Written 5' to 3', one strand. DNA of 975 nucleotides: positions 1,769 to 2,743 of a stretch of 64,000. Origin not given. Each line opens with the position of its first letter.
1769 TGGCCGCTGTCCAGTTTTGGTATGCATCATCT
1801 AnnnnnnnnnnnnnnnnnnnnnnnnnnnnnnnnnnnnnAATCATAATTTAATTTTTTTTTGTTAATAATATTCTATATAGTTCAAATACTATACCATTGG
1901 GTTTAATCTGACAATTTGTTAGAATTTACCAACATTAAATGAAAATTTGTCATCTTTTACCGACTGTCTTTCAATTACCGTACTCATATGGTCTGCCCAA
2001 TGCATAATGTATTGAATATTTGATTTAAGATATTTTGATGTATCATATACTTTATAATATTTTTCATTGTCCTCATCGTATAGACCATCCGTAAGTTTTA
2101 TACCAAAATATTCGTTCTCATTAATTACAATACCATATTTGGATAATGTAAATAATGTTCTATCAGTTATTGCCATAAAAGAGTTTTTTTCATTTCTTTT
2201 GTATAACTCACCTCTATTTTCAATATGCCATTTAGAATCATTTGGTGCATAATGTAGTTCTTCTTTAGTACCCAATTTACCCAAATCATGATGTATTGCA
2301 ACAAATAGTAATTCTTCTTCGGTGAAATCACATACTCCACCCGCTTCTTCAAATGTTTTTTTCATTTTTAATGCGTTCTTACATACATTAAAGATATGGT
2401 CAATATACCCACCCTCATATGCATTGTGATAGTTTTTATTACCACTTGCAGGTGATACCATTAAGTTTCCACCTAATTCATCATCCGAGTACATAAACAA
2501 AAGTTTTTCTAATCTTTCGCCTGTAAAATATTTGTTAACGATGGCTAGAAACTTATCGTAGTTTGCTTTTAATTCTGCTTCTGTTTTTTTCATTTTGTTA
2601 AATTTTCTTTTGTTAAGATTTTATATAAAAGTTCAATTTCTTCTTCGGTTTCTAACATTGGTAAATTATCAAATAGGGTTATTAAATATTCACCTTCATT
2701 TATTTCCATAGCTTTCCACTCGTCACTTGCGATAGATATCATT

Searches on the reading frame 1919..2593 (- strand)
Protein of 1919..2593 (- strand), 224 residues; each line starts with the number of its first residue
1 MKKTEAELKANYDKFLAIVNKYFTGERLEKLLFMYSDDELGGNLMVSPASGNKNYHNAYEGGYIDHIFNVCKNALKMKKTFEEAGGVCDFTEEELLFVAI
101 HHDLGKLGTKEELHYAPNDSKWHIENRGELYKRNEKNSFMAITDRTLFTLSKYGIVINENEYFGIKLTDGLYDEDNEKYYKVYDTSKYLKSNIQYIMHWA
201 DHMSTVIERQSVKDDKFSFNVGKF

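Call 46: search_protein_families(library=phrogs, proteins=[window:1919-2593:-], max_evalue=0.001)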
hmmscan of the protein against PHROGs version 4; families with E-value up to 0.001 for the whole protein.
window:1919-2593:- (224 aa): 2 families
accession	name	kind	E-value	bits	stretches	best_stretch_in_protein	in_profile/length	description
phrog_5889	-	unknown function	3.3e-10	40.8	1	48-208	53-197/242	-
phrog_28876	-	other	7.2e-09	35.9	1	14-207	7-192/435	metal-dependent phosphohydrolase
